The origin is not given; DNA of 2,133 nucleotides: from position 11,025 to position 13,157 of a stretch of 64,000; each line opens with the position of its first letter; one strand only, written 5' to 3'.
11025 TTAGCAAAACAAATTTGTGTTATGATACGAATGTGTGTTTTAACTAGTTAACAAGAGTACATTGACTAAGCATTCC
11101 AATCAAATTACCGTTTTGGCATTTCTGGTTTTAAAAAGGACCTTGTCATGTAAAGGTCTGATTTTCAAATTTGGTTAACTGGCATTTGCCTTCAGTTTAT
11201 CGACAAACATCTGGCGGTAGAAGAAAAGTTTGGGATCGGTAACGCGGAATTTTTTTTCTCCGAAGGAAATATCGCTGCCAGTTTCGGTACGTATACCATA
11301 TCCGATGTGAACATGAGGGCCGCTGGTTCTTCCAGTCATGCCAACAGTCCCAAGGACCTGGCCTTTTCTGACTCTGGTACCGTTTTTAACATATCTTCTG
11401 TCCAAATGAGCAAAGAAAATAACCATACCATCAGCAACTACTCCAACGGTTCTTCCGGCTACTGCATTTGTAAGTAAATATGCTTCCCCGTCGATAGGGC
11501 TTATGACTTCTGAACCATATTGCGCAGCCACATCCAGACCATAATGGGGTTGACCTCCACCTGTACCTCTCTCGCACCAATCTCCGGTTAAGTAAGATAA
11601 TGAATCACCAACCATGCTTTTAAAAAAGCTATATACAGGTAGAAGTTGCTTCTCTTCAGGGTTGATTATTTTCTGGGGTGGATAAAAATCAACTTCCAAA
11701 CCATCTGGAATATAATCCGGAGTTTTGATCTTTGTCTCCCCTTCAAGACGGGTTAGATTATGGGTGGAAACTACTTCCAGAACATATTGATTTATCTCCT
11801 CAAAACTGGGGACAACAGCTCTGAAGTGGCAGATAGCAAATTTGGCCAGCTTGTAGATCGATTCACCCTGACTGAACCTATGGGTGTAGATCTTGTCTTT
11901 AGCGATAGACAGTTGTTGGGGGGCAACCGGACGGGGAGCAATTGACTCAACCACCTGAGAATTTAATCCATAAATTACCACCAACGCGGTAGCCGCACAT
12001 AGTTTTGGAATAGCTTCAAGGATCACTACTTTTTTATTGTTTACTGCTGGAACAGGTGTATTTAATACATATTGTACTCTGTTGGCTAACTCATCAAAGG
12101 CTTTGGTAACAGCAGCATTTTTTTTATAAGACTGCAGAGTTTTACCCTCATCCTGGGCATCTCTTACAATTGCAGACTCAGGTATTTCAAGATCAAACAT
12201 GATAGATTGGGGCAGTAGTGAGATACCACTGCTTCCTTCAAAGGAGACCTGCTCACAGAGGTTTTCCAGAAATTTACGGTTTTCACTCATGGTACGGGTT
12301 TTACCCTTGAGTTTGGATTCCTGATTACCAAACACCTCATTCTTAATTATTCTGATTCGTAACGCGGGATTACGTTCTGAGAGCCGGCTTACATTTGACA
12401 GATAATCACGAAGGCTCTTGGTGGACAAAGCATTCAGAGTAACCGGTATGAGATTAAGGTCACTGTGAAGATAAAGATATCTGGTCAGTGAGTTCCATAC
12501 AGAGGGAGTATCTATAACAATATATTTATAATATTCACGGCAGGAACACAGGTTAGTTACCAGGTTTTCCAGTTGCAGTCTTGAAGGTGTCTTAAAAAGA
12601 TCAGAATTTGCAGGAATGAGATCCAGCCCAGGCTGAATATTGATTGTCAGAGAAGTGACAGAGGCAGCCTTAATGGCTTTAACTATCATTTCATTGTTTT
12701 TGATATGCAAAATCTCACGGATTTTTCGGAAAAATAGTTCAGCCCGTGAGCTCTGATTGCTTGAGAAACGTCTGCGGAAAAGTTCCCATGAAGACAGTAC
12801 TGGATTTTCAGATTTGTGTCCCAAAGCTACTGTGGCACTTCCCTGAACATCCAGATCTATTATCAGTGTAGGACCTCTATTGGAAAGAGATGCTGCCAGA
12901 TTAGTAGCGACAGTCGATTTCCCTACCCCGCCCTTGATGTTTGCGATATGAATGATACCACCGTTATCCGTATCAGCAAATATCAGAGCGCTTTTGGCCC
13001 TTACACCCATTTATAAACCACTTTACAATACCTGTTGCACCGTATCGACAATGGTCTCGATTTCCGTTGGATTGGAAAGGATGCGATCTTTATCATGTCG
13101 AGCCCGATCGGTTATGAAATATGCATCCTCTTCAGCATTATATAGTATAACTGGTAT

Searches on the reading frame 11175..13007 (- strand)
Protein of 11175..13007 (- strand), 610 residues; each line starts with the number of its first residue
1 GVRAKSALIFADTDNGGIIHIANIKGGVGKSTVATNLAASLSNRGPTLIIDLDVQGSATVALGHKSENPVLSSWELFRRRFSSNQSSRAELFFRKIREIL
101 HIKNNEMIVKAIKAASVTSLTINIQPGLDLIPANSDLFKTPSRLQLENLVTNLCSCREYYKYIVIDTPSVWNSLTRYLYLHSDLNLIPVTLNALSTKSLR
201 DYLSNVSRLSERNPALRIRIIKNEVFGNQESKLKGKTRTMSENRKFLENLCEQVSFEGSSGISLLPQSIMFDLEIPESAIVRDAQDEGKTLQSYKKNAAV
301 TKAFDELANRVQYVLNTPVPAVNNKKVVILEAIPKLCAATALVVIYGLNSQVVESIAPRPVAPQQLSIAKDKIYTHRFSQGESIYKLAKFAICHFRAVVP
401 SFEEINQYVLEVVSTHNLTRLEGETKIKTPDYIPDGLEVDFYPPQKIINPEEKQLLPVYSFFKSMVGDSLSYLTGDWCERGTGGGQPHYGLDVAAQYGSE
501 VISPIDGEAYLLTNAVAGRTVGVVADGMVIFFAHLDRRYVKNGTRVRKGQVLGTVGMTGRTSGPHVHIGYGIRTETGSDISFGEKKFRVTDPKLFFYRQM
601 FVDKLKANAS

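Call 6: search_protein_families(library=pfam, proteins=[window:11175-13007:-], max_evalue=1)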
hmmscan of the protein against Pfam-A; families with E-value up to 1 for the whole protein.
window:11175-13007:- (610 aa): 13 families
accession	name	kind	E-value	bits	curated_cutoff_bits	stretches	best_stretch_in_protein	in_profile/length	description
PF13614.12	AAA_31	-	4.5e-24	85.8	27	1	18-217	3-176/177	AAA domain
PF01551.29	Peptidase_M23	-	8.7e-18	64.8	28.7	1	487-570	2-87/96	Peptidase family M23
PF01656.29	CbiA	-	4.5e-12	46.4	25.4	1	19-252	1-111/125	CobQ/CobB/MinD/ParA nucleotide binding domain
PF10609.15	ParA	-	8.9e-10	38.8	27.1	1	18-61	5-49/246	NUBPL iron-transfer P-loop NTPase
PF09140.17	MipZ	-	3.9e-06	26.8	20.7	1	18-55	2-40/262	ATPase MipZ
PF00142.24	Fer4_NifH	-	2.1e-05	24.5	25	2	25-71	8-56/271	4Fe-4S iron sulfur cluster binding proteins, NifH/frxC family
PF06564.18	CBP_BcsQ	-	0.0016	18.5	21.3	1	19-52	4-38/234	Cellulose biosynthesis protein BcsQ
PF02374.21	ArsA_ATPase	-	0.021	14.5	24.3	1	25-53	9-38/305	Anion-transporting ATPase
PF13479.12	AAA_24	-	0.082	13.2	27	1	26-84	11-58/195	AAA domain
PF16575.11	CLP1_P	-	0.087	13.1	26.6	1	27-55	4-33/188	mRNA cleavage and polyadenylation factor CLP1 P-loop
PF13481.12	AAA_25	-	0.15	12.1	27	1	25-49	41-65/195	AAA domain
PF07015.17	VirC1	-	0.15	11.8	24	0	19-47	4-32/231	VirC1 protein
PF25795.1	TPR_XPO7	-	0.21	11.2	27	1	67-118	130-181/242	Exportin-7-like, TPR repeats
